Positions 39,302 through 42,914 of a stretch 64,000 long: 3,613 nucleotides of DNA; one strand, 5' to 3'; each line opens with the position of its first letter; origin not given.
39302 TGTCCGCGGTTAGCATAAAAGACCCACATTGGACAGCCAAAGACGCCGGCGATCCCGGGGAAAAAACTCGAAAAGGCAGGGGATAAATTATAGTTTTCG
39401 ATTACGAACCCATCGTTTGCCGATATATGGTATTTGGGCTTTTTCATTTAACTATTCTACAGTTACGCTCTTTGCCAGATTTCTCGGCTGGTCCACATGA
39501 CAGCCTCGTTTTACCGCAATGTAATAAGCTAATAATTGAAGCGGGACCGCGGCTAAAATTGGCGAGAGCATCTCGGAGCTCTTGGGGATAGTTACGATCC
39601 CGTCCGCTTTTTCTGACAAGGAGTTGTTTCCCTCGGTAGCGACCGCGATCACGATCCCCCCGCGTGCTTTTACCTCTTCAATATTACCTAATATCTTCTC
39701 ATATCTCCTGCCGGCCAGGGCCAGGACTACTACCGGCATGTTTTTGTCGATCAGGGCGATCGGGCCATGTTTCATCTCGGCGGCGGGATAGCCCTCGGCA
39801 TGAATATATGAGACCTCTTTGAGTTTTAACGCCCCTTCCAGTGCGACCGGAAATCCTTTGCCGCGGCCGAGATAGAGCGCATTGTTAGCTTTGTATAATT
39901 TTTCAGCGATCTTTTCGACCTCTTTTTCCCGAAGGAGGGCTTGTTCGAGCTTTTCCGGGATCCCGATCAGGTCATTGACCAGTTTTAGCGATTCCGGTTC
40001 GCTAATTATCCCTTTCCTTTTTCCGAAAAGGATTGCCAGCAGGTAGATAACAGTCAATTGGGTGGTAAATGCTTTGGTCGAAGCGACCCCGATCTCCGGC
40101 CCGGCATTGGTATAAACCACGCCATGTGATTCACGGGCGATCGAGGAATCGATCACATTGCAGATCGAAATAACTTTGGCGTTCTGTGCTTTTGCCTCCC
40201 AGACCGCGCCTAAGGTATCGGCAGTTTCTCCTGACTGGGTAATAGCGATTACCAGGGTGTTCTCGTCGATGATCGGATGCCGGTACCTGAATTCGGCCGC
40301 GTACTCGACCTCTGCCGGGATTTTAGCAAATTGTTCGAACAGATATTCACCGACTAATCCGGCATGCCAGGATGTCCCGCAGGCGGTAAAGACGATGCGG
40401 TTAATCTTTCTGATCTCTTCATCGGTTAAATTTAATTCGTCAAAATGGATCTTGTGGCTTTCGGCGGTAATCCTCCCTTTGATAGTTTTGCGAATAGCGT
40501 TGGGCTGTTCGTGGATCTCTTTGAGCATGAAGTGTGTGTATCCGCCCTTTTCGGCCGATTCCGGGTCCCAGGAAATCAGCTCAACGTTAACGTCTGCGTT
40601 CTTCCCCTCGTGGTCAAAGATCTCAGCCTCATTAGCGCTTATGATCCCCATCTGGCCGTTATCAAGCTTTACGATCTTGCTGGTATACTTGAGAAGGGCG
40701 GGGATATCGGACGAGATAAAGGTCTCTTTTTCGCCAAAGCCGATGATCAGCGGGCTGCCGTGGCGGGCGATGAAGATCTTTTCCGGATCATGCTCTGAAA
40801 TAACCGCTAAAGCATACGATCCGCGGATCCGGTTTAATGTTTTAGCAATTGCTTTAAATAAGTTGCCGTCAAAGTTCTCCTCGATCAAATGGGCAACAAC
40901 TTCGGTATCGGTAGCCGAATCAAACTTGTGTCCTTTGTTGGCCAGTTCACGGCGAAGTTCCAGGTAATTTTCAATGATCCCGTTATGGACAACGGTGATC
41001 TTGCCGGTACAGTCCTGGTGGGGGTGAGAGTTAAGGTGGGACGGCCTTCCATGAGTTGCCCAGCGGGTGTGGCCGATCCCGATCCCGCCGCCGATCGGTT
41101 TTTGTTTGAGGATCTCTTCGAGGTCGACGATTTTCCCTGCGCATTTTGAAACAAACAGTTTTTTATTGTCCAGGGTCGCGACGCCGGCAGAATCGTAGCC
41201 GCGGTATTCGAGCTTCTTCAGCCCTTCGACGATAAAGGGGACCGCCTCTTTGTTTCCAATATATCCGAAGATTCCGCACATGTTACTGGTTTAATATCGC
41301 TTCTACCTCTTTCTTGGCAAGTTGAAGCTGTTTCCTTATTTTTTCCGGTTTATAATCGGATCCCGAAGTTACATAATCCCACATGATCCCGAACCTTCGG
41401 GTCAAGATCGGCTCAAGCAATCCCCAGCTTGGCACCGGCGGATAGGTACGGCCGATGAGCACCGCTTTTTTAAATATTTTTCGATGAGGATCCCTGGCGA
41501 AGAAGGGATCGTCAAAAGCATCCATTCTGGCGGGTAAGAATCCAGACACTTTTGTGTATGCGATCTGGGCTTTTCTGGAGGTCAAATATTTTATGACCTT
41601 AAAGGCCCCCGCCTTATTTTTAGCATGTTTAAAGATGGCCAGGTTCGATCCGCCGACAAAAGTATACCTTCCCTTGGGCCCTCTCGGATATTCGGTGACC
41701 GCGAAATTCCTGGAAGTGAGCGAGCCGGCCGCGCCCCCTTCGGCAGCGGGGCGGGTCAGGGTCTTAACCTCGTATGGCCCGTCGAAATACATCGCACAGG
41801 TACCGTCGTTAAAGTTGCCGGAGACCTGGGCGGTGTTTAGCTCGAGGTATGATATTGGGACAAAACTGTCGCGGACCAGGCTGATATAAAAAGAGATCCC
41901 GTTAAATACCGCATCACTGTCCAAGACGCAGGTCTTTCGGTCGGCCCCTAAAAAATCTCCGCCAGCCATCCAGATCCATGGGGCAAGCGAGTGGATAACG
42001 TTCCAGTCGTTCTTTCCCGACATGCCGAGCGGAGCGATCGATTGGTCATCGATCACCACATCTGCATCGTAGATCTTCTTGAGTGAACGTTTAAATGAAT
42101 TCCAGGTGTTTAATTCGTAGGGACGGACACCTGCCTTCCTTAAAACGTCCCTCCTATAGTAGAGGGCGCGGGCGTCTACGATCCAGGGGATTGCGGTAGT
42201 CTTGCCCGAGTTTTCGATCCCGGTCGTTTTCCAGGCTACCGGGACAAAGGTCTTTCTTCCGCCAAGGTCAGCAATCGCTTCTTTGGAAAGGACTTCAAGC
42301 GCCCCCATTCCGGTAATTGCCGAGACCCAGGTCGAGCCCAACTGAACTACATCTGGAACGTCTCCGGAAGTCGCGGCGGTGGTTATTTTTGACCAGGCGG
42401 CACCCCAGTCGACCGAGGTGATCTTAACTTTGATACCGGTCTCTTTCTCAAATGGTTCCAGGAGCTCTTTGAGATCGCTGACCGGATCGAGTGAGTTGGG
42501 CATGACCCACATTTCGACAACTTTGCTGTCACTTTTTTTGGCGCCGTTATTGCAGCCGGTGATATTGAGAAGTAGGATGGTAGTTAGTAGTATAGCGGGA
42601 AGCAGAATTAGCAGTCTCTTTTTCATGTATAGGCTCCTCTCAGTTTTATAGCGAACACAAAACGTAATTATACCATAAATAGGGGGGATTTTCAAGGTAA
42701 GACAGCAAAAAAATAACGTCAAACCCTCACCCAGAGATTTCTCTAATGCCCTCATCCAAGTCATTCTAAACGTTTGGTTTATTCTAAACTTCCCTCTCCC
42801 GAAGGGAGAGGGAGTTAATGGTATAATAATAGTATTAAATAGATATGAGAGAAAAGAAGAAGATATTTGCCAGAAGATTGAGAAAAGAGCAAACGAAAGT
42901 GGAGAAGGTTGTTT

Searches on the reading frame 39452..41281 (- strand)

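Call 19: search_protein_families(library=pfam, proteins=[window:39452-41281:-], max_evalue=0.001)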
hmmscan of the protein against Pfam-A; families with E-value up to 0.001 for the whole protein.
window:39452-41281:- (609 aa): 3 families
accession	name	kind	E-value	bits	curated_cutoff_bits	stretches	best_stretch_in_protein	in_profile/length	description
PF01380.27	SIS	-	4.6e-67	224.2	25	2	289-417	1-130/131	SIS domain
PF13522.11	GATase_6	-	3.1e-23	82.7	27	1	65-183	10-121/130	Glutamine amidotransferase domain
PF13537.11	GATase_7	-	2.8e-19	69.8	25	1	86-197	14-122/123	Glutamine amidotransferase domain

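Call 79: search_protein_families(library=ncbifam, proteins=[window:39452-41281:-], max_evalue=1e-10)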
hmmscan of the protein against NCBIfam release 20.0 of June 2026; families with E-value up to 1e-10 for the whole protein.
window:39452-41281:- (609 aa): 10 families
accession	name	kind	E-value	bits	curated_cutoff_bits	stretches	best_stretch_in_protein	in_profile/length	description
NF001484.0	PRK00331.1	subfamily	1.1e-258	859.7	381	1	1-609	1-601/601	isomerizing glutamine--fructose-6-phosphate transaminase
TIGR01135.1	glmS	equivalog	2.5e-256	851.9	418.05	1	2-609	1-607/607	glutamine--fructose-6-phosphate transaminase (isomerizing)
NF046059.1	NagB_SO3506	equivalog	1.2e-39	136.5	430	1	287-604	30-325/330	glucosamine-6-phosphate deaminase NagB-II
TIGR01134.1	purF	equivalog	1.5e-32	113.5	350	1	2-233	1-236/432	amidophosphoribosyltransferase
NF041128.1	glucosaP_deam_GlmD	equivalog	1.5e-31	109.9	580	1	262-606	6-321/323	glucosamine-6-phosphate deaminase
TIGR01536.1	asn_synth_AEB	equivalog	6.3e-16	58.4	267.1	1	2-201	1-171/517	asparagine synthase (glutamine-hydrolyzing)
TIGR03104.1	trio_amidotrans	equivalog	1.5e-14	53.2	570.1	1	65-200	41-169/589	N-acetylglutaminylglutamine amidotransferase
NF040776.2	AlsR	equivalog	4.5e-14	52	400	0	338-411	174-248/279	transcriptional repressor AlsR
NF008458.0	PRK11337.1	equivalog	6.6e-14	51.6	378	0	337-393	185-241/293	MurR/RpiR family transcriptional regulator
NF006949.0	PRK09431.1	equivalog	7.8e-14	51.1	499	1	86-220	61-189/554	asparagine synthase B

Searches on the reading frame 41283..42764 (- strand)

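Call 19: search_protein_families(library=pfam, proteins=[window:41283-42764:-], max_evalue=0.001)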
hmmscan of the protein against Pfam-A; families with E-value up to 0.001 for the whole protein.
window:41283-42764:- (493 aa): 2 families
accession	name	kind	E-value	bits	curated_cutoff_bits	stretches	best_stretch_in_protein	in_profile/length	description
PF01547.30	SBP_bac_1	-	1.7e-37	130.5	26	1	95-400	7-306/307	Bacterial extracellular solute-binding protein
PF13416.11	SBP_bac_8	-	1e-34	121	27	1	101-429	2-278/279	Bacterial extracellular solute-binding protein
